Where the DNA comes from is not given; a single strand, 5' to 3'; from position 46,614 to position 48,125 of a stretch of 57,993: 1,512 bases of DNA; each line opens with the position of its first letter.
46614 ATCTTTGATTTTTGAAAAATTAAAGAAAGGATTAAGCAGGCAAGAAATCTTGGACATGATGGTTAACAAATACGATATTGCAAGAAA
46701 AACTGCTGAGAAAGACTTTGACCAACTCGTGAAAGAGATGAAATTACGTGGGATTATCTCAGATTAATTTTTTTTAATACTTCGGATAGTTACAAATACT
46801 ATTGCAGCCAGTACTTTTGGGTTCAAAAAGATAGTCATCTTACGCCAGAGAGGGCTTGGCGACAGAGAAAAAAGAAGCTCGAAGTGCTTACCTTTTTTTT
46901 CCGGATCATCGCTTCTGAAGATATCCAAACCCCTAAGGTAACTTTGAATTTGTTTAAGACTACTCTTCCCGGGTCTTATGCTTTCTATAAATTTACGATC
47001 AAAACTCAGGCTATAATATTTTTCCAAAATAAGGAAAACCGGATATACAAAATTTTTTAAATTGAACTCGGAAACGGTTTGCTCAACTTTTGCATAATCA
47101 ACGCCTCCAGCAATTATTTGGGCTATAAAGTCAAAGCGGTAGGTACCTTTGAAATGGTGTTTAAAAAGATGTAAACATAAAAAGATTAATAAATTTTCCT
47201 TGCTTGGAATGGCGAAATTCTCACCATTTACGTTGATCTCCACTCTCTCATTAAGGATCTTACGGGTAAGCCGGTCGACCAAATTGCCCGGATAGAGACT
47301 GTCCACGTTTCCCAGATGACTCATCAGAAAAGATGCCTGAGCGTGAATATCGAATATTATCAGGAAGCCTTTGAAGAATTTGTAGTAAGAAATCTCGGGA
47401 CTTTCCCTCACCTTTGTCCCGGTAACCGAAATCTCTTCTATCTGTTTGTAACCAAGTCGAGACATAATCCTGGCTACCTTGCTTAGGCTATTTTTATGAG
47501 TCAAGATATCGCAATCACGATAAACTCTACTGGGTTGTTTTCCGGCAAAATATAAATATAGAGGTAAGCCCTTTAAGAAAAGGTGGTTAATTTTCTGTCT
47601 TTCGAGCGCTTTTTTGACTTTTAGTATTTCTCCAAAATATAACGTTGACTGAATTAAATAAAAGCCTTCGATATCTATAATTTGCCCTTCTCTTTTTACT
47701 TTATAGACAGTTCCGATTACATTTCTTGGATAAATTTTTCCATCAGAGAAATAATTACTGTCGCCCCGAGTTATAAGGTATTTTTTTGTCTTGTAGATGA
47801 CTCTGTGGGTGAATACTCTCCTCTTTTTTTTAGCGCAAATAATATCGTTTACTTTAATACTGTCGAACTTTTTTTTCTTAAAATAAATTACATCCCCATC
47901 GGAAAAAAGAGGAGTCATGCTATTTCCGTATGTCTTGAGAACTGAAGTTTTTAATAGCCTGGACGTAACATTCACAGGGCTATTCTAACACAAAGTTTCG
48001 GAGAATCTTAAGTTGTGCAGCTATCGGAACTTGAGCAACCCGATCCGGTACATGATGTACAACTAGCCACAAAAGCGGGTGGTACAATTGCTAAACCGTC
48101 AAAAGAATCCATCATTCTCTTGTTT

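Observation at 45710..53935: YcaO/SagB azoline-type RiPP locus with a non-canonical accessory set in a CPR-like genome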

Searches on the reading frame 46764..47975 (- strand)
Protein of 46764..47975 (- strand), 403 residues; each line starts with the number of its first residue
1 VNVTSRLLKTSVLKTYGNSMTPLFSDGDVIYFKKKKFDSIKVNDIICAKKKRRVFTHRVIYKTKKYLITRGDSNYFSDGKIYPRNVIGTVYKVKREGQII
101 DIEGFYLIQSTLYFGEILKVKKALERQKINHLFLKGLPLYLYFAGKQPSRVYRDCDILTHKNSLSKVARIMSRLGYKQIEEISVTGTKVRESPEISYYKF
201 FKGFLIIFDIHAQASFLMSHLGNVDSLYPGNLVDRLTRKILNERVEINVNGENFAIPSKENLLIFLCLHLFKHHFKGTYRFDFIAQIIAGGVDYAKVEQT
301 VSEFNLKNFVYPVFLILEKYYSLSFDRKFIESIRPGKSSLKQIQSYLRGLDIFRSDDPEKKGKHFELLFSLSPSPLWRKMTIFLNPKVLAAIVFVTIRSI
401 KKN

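Call 3: search_protein_families(library=pfam, proteins=[window:46764-47975:-], max_evalue=0.01)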
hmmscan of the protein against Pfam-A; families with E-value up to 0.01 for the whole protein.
window:46764-47975:- (403 aa): 2 families
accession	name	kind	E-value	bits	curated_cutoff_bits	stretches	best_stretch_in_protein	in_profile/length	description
PF14907.12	NTP_transf_5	-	8e-22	78.4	31.2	1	109-321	52-248/249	Uncharacterised nucleotidyltransferase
PF00717.28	Peptidase_S24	-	0.00019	21.5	23.3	1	9-65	34-88/116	Peptidase S24-like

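Call 4: search_protein_families(library=ncbifam, proteins=[window:46764-47975:-], max_evalue=0.01)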
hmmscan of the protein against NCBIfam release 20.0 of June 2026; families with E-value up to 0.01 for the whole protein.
window:46764-47975:- (403 aa): 2 families
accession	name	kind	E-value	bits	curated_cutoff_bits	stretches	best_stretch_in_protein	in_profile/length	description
TIGR02228.1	sigpep_I_arch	equivalog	9.7e-14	51.5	51.85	1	15-92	36-120/158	signal peptidase I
TIGR02227.1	sigpep_I_bact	equivalog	0.00033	20.6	47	1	9-81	19-96/162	signal peptidase I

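Call 44: find_homologous_proteins(query=window:46764-47975:-, max_evalue=0.00001)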
Query window:46764-47975:- (403 aa): 114 proteins with E <= 0.00001 among 4099 candidates.
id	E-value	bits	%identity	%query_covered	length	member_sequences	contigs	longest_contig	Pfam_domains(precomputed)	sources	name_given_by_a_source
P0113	3.0e-251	851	100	95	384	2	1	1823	PF14907.13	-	-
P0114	3.2e-114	400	48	97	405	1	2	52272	PF14907.13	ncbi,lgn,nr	ncbi:MAG TPA: nucleotidyltransferase family protein [Patescibacteria group bacterium]|nr:nucleotidyl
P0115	6.9e-114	399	48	98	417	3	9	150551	PF14907.13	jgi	-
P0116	4.8e-111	390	48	95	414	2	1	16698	PF14907.13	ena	-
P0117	9.4e-108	379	46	98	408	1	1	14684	PF00717.29,PF14907.13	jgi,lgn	jgi:signal peptidase I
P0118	7.1e-107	376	45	99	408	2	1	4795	PF14907.13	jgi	jgi:signal peptidase I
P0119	1.8e-105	371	47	95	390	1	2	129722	PF14907.13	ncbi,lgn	-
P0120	3.5e-105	370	46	95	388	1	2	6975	PF14907.13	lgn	-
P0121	9.0e-105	369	45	97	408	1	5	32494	PF14907.13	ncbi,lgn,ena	-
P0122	1.2e-104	369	45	96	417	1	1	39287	PF14907.13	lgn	-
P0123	3.0e-104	367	46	97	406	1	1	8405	PF14907.13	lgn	-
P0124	5.4e-103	363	43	97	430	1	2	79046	PF14907.13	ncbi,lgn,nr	ncbi:MAG TPA: nucleotidyltransferase family protein [Patescibacteria group bacterium]|nr:nucleotidyl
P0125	8.6e-103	362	45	97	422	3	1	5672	PF14907.13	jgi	-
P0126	1.1e-102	362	46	97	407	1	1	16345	PF14907.13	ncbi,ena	-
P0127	1.7e-102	361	45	95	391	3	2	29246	PF14907.13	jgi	jgi:signal peptidase I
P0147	2.5e-96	341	44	98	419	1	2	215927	PF14907.13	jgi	jgi:signal peptidase I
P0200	1.6e-80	289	39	96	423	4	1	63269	PF14907.13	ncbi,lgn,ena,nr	ncbi:signal peptidase I [Candidatus Roizmanbacteria bacterium]|nr:signal peptidase I [Candidatus Roi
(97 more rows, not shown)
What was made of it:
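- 46764..47975 (-): Fusion protein (403 aa). The N-terminal part is an ER/archaeal-type S26 peptidase domain without a membrane anchor (about 47676-47975). The C-terminal part is an NTP_transf_5 nucleotidyltransferase domain (about 47013-47651). More than 110 full-length homologues, all Patescibacteria (call 44).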

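Call 46: find_encoding_contigs(protein=P0115, flank=10000, max_places=1)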
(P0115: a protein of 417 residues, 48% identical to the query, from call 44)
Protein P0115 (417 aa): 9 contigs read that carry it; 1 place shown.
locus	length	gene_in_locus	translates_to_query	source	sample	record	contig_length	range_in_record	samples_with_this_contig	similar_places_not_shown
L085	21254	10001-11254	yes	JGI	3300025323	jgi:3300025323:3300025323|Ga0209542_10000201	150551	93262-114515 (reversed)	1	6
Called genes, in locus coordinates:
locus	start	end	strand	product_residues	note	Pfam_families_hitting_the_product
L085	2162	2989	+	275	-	PF01966:HD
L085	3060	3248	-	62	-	-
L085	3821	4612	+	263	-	-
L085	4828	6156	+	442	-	PF14269:Arylsulfotran_2, PF05935:Arylsulfotrans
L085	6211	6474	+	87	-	PF12728:HTH_17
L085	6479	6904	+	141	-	PF13470:PIN_3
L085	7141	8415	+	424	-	PF02624:YcaO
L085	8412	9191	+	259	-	PF00881:Nitroreductase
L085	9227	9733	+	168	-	-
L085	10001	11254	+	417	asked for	PF14907:NTP_transf_5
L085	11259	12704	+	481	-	PF00884:Sulfatase, PF01663:Phosphodiest, PF16347:SGSH_C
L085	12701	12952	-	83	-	PF05402:PqqD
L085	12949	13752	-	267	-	PF27840:ScmC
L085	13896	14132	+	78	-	PF18929:DUF5678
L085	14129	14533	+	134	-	PF13650:Asp_protease_2 (faint)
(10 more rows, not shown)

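Call 47: find_encoding_contigs(protein=P0119, flank=10000, max_places=1)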
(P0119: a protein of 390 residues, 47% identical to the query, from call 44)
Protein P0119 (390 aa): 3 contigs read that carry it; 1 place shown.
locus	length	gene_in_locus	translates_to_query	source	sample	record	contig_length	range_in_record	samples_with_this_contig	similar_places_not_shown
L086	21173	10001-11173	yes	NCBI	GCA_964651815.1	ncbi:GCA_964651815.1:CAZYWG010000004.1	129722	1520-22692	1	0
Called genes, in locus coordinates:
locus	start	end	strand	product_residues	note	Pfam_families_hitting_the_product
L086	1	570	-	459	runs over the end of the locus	PF00109:ketoacyl-synt, PF02801:Ketoacyl-synt_C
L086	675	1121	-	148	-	-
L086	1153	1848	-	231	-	PF00027:cNMP_binding, PF13545:HTH_Crp_2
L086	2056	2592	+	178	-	-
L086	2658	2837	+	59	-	-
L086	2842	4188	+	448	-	PF02624:YcaO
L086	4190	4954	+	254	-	PF00881:Nitroreductase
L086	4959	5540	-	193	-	-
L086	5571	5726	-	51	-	-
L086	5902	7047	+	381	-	PF06508:QueC, PF05402:PqqD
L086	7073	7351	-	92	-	PF05402:PqqD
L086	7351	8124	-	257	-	PF27840:ScmC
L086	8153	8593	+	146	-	PF00717:Peptidase_S24 (weak)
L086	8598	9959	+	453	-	PF00884:Sulfatase, PF01663:Phosphodiest, PF16347:SGSH_C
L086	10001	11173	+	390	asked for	PF14907:NTP_transf_5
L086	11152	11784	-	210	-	PF02397:Bac_transf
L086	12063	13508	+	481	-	PF00331:Glyco_hydro_10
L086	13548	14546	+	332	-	PF00657:Lipase_GDSL (faint), PF13472:Lipase_GDSL_2 (faint)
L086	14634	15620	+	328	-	PF03214:RGP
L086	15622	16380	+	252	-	PF03808:Glyco_tran_WecG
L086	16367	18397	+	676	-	PF00884:Sulfatase, PF01663:Phosphodiest, PF01676:Metalloenzyme (faint), PF16347:SGSH_C, PF01507:PAPS_reduct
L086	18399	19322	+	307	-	PF00535:Glycos_transf_2, PF10111:Glyco_tranf_2_2, PF13641:Glyco_tranf_2_3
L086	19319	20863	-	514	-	PF04932:Wzy_C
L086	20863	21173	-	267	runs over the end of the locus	-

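Call 48: find_encoding_contigs(protein=P0147, flank=10000, max_places=1)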
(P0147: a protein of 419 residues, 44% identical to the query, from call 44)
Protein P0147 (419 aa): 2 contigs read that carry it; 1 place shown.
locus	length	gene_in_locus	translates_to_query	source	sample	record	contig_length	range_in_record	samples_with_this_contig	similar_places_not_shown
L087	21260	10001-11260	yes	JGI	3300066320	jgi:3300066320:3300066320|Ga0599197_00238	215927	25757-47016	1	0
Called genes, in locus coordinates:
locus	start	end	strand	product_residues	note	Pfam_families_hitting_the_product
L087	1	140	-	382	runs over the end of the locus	PF13173:AAA_14, PF13635:DUF4143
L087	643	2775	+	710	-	PF13191:AAA_16 (weak), PF23569:NBD_SMAX1 (weak), PF00004:AAA, PF17871:AAA_lid_9, PF00004:AAA (weak), PF07724:AAA_2, PF07728:AAA_5, PF10431:ClpB_D2-small, +5 more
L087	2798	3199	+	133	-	-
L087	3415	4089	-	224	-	-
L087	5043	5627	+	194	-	PF00565:SNase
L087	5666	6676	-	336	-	PF00044:Gp_dh_N, PF02800:Gp_dh_C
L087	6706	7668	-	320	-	PF03320:FBPase_glpX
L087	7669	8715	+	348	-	PF00274:Glycolytic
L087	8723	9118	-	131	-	PF02643:DUF192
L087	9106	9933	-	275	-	PF09863:DUF2090 (weak), PF01791:DeoC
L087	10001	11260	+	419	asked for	PF14907:NTP_transf_5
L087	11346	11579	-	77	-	PF13560:HTH_31, PF12844:HTH_19, PF01381:HTH_3, PF13443:HTH_26 (weak)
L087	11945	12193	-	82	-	PF10049:DUF2283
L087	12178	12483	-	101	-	-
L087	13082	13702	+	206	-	-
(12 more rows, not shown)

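Call 49: find_encoding_contigs(protein=P0200, flank=10000, max_places=1)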
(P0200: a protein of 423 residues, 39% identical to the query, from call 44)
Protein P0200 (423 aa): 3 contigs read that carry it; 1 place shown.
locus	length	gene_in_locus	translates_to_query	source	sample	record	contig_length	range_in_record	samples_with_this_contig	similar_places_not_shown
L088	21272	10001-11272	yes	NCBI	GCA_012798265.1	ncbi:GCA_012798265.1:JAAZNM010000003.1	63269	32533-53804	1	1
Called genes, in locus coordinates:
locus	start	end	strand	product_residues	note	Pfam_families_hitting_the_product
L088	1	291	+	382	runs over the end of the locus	-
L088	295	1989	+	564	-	PF03717:PBP_dimer, PF00905:Transpeptidase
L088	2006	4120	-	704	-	PF02624:YcaO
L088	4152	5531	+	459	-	PF04055:Radical_SAM, PF13353:Fer4_12 (faint)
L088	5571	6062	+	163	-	-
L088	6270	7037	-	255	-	PF27840:ScmC (weak), PF06002:CST-I (weak)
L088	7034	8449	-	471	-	PF04055:Radical_SAM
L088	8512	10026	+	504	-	PF02310:B12-binding, PF04055:Radical_SAM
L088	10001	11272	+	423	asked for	PF14907:NTP_transf_5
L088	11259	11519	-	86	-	PF05402:PqqD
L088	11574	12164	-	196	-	PF02397:Bac_transf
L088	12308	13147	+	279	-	-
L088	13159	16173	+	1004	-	-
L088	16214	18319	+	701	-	PF00331:Glyco_hydro_10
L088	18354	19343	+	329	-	PF00657:Lipase_GDSL (faint)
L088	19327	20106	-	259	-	PF03808:Glyco_tran_WecG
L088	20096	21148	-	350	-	PF01370:Epimerase, PF02719:Polysacc_synt_2 (weak), PF04321:RmlD_sub_bind (weak), PF16363:GDP_Man_Dehyd, PF07993:NAD_binding_4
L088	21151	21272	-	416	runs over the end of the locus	PF04932:Wzy_C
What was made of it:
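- Loci picked through the S26-NTase fusion again contain YcaO, ScmC and PqqD: calls 46-49.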

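Call 71: search_protein_families(library=ncbifam, proteins=[L086:5902-7047:+, L086:8153-8593:+, L088:2006-4120:-], max_evalue=0.01)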
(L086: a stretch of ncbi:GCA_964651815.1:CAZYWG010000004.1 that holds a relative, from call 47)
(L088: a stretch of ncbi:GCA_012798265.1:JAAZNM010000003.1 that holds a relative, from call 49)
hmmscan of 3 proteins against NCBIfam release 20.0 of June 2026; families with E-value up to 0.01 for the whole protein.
L086:5902-7047:+ (381 aa): 4 families
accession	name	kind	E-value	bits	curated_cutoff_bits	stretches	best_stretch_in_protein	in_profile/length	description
NF041925.1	QatC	equivalog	2.2e-08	33.4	280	1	217-285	282-363/398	Qat anti-phage system QueC-like protein QatC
TIGR00364.1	TIGR00364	equivalog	3e-08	33.5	150.3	1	135-237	102-201/201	7-cyano-7-deazaguanine synthase QueC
NF033536.1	lasso_PqqD_Bac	exception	6.2e-05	23.1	80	1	314-367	27-79/88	lasso peptide biosynthesis PqqD family chaperone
TIGR03859.1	PQQ_PqqD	equivalog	0.0035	17.2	46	1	304-371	11-77/81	pyrroloquinoline quinone biosynthesis peptide chaperone PqqD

L086:8153-8593:+ (146 aa): 3 families
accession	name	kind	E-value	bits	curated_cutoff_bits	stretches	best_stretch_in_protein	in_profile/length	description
TIGR02228.1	sigpep_I_arch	equivalog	2.1e-15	56.9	51.85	1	6-97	35-130/158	signal peptidase I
TIGR02227.1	sigpep_I_bact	equivalog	6.7e-09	35.8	47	1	7-79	22-99/162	signal peptidase I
TIGR02754.1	sod_Ni_protease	equivalog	0.00053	20.4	63.25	1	9-68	2-66/90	nickel-type superoxide dismutase maturation protease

L088:2006-4120:- (704 aa): 6 families
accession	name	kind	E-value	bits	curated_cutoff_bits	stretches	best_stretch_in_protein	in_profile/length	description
TIGR03604.1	TOMM_cyclo_SagD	subfamily_domain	1.8e-44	152.2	219.25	2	376-589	1-234/377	thiazole/oxazole-forming peptide maturase, SagD family component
TIGR03266.1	methan_mark_1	equivalog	3.2e-36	125.1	365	1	321-662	3-363/376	YcaO-related McrA-glycine thioamidation protein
TIGR00702.1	TIGR00702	domain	1e-26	93.9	75.65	1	326-582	4-267/377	YcaO-type kinase domain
TIGR03882.1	cyclo_dehyd_2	equivalog_domain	4.4e-09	36.8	36.9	1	202-338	12-159/164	TOMM precursor leader peptide-binding protein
TIGR03603.1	cyclo_dehy_ocin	subfamily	9.2e-08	32.1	187.65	1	148-309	138-304/319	thiazole/oxazole-forming peptide maturase, SagC family component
NF040716.1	YcaO_for_S12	equivalog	1.6e-05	23.6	700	1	451-546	161-256/571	30S ribosomal protein S12 methylthiotransferase accessory factor YcaO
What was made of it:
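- On LAP/TOMM (azol(in)e RiPP) pathway: NCBIfam detects the fused SagC-like domain in the L088 YcaO (call 71).
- In L088 the YcaO already carries a fused SagC-like domain and ScmC/PqqD are still present (calls 49, 71).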

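Call 83: predict_structure(alignment_id=A4)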
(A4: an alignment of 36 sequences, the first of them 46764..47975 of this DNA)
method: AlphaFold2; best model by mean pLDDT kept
length: 403 residues; sequences in the alignment: 36
mean_pLDDT: 89.9   pTM: 0.88
mean pLDDT of the five models: 89.9, 89.8, 89.6, 89.4, 89.0
residues with pLDDT >= 90: 309; 70-90: 60; 50-70: 24; < 50: 10
segments of 3 or more residues with pLDDT < 50: 1-6, 187-189
pLDDT, mean of each block of 10 residues (from residue 1): 49 91 92 95 96 94 97 93 96 92 92 97 98 96 93 94 95 95 52 87 93 76 76 94 97 98 96 92 96 97 96 97 96 95 93 78 84 91 82 81 75
secondary structure, 60 per line:
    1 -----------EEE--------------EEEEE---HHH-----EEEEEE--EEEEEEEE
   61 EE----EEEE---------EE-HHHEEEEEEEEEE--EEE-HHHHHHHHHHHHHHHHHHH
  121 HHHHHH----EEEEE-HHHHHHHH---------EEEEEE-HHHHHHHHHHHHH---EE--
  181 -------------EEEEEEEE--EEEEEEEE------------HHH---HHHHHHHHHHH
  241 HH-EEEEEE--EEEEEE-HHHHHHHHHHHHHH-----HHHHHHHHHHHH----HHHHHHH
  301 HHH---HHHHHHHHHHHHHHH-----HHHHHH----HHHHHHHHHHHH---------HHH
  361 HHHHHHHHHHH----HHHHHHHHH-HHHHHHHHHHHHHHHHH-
elements in order: E12-14 E29-33 E45-50 E53-62 E67-70 E86-95 E98-100 H102-126 E131-135 H137-144 E154-159 H161-173 E194-201 E204-211 H230-242 E244-249 E252-257 H259-272 H278-289 H294-303 H307-321 H327-332 H337-348 H358-371 H376-384 H386-402
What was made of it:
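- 46764..47975 (-): AF2 pLDDT 89.9 (call 83).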
